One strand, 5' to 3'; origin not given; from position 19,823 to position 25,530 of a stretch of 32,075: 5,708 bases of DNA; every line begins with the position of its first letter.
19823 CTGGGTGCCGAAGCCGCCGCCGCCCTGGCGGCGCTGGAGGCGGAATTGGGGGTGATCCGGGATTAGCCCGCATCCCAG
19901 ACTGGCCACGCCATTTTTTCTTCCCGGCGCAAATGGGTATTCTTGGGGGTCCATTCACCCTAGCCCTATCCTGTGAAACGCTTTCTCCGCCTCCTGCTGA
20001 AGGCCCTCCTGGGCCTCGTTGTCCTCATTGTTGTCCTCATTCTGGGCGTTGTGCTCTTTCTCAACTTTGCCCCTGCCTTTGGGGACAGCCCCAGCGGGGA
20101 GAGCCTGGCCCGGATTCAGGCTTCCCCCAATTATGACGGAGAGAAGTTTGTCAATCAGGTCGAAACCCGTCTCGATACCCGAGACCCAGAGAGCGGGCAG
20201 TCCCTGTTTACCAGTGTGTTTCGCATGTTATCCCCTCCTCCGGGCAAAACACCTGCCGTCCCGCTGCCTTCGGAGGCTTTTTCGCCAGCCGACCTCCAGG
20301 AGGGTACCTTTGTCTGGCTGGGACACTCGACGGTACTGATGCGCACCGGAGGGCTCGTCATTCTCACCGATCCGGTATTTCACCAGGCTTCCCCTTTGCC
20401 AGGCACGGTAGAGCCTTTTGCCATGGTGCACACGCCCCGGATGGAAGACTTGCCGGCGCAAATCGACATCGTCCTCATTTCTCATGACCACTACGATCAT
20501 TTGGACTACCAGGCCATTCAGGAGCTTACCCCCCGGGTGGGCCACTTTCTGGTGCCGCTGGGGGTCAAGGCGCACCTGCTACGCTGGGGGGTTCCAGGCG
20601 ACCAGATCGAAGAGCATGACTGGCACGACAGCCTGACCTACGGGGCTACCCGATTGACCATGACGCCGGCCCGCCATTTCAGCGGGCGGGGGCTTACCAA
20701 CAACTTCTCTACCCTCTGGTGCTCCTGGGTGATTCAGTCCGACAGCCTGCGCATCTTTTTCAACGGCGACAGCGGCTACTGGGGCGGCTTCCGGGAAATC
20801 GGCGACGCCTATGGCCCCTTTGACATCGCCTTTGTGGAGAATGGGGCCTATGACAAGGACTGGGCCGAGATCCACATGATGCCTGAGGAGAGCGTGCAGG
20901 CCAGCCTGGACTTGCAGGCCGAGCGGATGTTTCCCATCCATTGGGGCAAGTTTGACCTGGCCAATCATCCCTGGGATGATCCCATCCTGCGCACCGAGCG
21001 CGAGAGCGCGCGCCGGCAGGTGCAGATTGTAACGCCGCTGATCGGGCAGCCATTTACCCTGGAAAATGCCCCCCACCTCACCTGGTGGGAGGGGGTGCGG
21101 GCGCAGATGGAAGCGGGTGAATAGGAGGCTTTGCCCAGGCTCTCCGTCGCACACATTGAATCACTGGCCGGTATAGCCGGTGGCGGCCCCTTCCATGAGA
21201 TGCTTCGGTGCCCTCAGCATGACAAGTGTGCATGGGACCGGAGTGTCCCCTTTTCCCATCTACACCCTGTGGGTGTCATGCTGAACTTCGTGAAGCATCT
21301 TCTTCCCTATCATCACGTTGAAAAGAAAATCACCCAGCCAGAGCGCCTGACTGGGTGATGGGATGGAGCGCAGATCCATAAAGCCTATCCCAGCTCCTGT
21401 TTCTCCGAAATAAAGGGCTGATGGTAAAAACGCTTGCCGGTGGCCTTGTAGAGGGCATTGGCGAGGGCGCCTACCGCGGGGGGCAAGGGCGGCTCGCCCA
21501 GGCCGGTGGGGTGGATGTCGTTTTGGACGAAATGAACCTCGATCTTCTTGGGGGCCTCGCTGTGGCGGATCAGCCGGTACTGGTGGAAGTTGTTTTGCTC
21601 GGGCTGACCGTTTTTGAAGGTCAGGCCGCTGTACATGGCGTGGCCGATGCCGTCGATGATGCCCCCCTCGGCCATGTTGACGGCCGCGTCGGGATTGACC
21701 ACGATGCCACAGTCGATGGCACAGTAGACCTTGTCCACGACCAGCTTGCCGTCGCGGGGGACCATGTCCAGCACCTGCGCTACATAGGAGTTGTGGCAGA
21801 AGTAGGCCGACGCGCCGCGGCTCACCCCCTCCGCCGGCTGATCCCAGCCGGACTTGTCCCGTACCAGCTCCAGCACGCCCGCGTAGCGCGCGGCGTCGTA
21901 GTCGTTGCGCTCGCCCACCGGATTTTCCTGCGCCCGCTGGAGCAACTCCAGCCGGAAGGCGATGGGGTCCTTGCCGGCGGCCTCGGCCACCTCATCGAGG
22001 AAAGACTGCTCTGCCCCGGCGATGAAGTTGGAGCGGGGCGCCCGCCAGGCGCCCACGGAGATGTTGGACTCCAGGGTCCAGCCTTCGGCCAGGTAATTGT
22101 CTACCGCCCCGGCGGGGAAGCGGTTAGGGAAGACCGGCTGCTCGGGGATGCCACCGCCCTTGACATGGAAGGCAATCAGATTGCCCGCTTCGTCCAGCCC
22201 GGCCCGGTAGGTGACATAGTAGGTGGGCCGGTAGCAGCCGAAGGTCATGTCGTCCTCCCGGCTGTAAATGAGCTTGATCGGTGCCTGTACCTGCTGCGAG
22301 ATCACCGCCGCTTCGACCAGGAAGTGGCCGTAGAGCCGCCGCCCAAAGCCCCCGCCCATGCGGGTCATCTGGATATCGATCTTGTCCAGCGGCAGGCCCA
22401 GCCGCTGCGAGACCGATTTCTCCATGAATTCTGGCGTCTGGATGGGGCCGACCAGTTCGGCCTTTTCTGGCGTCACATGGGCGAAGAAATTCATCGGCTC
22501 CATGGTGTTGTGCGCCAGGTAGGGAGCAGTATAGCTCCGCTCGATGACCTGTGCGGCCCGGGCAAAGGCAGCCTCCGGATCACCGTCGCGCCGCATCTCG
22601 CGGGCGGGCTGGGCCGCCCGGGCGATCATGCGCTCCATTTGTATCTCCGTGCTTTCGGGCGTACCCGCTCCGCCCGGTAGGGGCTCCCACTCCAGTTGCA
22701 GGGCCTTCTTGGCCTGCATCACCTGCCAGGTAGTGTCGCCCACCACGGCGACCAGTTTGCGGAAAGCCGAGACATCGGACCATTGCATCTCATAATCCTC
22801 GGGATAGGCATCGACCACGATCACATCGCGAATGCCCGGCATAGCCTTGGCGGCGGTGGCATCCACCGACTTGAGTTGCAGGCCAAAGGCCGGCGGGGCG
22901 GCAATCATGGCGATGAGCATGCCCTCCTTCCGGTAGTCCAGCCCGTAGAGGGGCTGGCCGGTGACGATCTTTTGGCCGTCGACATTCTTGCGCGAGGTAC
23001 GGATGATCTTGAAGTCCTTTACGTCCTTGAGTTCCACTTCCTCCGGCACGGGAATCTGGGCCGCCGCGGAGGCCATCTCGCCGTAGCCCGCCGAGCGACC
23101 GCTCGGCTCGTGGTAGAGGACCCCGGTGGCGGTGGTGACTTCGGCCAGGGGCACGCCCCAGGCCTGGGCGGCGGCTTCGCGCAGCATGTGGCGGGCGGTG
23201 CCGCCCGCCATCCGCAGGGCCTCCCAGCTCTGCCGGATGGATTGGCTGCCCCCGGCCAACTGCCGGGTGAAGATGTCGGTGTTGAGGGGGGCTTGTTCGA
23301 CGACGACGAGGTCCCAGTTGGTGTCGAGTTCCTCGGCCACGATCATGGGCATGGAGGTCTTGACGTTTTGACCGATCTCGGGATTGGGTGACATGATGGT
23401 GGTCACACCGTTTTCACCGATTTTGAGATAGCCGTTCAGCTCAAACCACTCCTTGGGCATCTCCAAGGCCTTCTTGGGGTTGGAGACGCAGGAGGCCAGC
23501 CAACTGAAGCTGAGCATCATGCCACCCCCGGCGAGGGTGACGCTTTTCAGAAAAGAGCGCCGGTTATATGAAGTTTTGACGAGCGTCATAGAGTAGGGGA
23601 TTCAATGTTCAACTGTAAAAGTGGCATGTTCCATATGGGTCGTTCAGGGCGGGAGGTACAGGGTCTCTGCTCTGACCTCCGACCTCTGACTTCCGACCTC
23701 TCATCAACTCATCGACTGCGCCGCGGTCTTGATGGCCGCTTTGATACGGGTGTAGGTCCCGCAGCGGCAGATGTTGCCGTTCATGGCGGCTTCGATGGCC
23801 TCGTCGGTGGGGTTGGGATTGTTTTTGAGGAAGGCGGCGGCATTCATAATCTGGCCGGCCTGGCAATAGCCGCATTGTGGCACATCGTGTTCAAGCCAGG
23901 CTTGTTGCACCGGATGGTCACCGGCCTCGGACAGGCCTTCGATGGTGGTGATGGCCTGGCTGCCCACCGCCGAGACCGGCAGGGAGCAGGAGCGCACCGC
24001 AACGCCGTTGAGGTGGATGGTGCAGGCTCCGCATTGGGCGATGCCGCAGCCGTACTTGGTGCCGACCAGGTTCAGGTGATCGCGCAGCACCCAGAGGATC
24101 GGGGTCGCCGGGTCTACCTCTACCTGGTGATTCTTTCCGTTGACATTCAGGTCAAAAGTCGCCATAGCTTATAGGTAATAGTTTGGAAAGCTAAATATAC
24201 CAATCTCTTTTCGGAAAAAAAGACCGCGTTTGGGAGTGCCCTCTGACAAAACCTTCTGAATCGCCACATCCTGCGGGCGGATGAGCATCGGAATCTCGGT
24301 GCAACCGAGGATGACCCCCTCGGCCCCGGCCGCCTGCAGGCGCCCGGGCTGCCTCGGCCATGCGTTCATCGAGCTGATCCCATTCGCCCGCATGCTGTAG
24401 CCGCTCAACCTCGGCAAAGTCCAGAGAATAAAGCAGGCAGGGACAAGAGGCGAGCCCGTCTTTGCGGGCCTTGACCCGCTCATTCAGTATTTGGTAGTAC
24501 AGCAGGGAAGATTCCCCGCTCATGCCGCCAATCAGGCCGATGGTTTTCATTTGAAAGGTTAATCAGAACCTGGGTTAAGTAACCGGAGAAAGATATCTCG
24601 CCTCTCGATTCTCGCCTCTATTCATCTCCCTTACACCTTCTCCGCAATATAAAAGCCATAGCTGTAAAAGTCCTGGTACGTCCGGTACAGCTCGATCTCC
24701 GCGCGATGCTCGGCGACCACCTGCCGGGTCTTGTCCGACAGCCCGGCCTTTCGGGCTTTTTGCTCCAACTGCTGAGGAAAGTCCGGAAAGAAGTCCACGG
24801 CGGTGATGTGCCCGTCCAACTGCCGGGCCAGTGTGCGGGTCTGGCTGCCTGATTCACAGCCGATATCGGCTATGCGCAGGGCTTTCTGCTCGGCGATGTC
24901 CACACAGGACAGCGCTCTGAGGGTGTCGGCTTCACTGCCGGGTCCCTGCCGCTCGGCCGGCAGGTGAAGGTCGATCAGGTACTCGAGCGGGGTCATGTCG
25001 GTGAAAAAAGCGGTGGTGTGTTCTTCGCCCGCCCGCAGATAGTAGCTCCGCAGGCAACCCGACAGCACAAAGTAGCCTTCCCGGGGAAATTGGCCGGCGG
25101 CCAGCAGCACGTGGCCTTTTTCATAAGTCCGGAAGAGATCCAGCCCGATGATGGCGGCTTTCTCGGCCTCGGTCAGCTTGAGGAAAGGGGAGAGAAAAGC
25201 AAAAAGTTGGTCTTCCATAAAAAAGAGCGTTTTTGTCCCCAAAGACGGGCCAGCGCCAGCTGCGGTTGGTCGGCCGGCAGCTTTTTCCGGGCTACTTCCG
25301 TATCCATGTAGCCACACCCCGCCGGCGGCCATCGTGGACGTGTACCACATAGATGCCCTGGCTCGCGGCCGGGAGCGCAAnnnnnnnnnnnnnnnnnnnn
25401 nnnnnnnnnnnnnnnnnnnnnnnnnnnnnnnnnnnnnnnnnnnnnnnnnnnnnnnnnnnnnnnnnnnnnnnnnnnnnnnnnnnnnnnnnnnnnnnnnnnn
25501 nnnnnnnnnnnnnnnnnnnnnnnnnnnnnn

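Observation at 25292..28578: Operon of a YHYH lipoprotein, an N-terminal-His tail-anchored protein and a seven-blade FG-GAP T9SS cargo protein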

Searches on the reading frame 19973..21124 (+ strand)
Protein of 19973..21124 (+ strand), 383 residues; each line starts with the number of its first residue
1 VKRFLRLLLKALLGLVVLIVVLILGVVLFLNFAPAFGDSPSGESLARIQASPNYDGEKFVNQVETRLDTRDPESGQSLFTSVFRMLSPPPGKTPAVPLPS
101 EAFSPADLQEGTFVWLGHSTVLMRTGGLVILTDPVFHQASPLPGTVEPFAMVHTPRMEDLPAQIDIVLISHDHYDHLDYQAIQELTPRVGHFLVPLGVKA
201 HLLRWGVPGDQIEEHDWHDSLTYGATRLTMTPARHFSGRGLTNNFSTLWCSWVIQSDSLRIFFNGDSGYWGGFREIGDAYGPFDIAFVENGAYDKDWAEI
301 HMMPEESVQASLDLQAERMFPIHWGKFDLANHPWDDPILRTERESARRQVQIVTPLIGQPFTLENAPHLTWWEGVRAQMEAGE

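Call 55: search_protein_families(library=pfam, proteins=[window:19973-21124:+], max_evalue=0.0001)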
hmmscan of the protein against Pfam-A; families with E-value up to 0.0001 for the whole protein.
window:19973-21124:+ (383 aa): 2 families
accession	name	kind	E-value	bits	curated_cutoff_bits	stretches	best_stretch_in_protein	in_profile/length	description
PF12706.13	Lactamase_B_2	-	3.9e-42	144.6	27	1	130-324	3-200/200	Beta-lactamase superfamily domain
PF13483.12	Lactamase_B_3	-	8.2e-15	55.6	24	1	114-323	3-160/160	Beta-lactamase superfamily domain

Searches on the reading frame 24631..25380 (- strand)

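Call 3: search_protein_families(library=pfam, proteins=[window:24631-25380:-], max_evalue=0.01)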
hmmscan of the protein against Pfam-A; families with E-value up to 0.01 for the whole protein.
window:24631-25380:- (249 aa): 4 families
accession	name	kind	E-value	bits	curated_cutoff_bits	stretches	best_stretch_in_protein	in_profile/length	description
PF13649.12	Methyltransf_25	-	1.1e-05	26.5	27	1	170-220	1-50/97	Methyltransferase domain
PF00027.35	cNMP_binding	-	2.5e-05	24.6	27.5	1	84-127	2-46/89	Cyclic nucleotide-binding domain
PF08242.18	Methyltransf_12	-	0.0013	19.8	30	1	172-222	2-53/98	Methyltransferase domain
PF08241.18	Methyltransf_11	-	0.002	19.2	21.2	1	172-219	2-47/95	Methyltransferase domain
